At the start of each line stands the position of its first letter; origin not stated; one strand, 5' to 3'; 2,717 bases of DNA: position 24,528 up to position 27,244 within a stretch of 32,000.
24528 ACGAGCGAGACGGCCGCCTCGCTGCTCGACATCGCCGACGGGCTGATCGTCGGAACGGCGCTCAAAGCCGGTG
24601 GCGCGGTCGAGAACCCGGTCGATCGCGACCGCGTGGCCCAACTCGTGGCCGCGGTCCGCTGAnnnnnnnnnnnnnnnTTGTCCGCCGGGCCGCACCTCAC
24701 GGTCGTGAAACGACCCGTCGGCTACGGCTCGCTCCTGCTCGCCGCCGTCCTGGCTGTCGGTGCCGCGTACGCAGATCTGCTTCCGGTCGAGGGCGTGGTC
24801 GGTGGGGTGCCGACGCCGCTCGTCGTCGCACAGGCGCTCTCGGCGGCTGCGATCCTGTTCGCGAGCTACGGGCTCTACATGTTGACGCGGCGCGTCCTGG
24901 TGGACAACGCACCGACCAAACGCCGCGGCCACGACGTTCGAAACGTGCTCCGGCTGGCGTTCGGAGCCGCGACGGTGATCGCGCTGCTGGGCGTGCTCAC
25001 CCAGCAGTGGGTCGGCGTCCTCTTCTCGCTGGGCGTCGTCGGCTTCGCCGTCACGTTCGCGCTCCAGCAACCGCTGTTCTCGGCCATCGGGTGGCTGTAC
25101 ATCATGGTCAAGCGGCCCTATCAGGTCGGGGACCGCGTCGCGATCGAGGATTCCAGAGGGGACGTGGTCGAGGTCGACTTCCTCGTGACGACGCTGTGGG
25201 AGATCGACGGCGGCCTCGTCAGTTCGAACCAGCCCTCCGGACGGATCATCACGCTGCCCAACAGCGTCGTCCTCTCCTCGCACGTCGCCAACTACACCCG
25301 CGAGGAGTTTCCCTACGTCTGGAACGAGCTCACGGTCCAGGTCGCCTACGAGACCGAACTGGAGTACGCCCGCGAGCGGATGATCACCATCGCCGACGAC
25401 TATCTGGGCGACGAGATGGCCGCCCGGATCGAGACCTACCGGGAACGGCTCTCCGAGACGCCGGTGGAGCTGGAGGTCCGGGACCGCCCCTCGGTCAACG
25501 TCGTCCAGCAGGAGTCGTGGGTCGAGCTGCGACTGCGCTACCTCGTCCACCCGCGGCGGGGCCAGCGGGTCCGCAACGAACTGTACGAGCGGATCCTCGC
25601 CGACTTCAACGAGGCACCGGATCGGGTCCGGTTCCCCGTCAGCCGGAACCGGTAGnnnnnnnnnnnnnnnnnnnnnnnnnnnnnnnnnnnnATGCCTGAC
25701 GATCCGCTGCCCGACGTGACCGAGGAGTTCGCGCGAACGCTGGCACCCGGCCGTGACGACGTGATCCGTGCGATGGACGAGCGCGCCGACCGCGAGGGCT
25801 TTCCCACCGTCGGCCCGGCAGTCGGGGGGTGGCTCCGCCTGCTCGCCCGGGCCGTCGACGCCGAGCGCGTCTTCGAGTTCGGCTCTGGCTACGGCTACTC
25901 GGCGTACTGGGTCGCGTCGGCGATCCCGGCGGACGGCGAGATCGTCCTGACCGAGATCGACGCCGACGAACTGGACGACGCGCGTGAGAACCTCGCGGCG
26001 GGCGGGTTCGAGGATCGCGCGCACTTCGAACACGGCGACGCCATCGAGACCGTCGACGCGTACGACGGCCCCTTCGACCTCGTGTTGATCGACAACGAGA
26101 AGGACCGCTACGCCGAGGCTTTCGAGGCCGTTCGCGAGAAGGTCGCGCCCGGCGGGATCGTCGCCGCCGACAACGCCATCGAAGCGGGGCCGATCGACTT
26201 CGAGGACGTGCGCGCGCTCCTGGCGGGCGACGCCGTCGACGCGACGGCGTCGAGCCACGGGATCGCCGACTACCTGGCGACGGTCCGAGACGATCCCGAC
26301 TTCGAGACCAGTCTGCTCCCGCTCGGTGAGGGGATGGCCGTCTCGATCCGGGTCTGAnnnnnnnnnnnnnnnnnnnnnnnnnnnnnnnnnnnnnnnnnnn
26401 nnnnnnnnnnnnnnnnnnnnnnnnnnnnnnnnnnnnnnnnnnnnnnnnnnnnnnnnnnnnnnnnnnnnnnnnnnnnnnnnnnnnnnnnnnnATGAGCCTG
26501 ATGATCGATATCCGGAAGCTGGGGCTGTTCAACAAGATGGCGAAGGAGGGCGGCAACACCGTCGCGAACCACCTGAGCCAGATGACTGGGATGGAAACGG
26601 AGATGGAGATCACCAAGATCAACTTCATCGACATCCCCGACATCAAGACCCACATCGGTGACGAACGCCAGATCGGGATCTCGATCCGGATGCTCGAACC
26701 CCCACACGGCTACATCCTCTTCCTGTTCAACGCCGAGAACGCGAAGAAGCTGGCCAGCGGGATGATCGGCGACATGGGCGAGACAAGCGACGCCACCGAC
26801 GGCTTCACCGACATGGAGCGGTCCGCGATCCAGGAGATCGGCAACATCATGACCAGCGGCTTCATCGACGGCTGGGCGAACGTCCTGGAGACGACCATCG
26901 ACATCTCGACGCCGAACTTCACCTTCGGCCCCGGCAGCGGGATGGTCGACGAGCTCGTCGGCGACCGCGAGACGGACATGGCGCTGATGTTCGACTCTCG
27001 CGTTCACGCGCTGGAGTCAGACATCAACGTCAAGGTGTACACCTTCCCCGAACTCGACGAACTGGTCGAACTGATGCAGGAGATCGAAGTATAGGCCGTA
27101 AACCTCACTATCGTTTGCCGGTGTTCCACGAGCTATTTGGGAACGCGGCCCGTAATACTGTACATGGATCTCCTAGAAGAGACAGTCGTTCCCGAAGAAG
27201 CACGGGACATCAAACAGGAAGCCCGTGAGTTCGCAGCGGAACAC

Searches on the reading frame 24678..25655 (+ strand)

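Call 54: search_protein_families(library=pfam, proteins=[window:24678-25655:+], max_evalue=0.01)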
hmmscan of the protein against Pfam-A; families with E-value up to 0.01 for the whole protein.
window:24678-25655:+ (325 aa): 1 family
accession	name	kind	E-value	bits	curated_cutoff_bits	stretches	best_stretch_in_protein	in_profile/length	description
PF00924.24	MS_channel_2nd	-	1.2e-12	48.1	20.2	1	137-208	7-68/68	Mechanosensitive ion channel, beta-domain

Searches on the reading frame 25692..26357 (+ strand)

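Call 54: search_protein_families(library=pfam, proteins=[window:25692-26357:+], max_evalue=0.01)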
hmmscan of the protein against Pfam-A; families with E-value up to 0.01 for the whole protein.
window:25692-26357:+ (221 aa): 7 families
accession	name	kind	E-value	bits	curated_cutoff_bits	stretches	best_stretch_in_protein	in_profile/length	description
PF01596.23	Methyltransf_3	-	4.4e-22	78.8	22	1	39-220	27-203/204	O-methyltransferase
PF13578.12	Methyltransf_24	-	3.3e-14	54.1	26.3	1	62-161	2-104/105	Methyltransferase domain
PF13649.12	Methyltransf_25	-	7.4e-10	39.8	27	1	60-155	1-97/97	Methyltransferase domain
PF13847.12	Methyltransf_31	-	1.1e-09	38.5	27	1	56-161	3-111/145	Methyltransferase domain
PF05175.20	MTS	-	1.2e-06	28.7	23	1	54-132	26-103/170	Methyltransferase small domain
PF08242.18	Methyltransf_12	-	1.5e-05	26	30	1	62-156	2-97/98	Methyltransferase domain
PF01135.25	PCMT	-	0.00024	21.4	20.3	1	54-138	71-153/210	Protein-L-isoaspartate(D-aspartate) O-methyltransferase (PCMT)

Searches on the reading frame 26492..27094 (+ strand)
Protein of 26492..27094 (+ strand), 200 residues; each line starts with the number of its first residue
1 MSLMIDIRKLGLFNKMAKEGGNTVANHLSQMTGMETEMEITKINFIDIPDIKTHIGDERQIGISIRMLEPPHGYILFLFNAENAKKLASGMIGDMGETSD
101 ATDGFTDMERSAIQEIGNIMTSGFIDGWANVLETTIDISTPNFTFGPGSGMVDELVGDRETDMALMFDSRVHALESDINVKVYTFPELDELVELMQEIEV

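Call 54: search_protein_families(library=pfam, proteins=[window:26492-27094:+], max_evalue=0.01)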
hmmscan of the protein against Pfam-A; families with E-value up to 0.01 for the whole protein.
window:26492-27094:+ (200 aa): 3 families
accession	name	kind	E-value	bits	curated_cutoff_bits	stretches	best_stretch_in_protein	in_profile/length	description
PF04509.17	CheC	-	1e-13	51.4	22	1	108-143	1-36/38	CheC-like family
PF13690.11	CheX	-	9.6e-05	22.8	27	1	65-146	5-75/94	Chemotaxis phosphatase CheX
PF02154.20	FliM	-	0.0047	17.3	27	1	24-139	28-142/192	Flagellar motor switch protein FliM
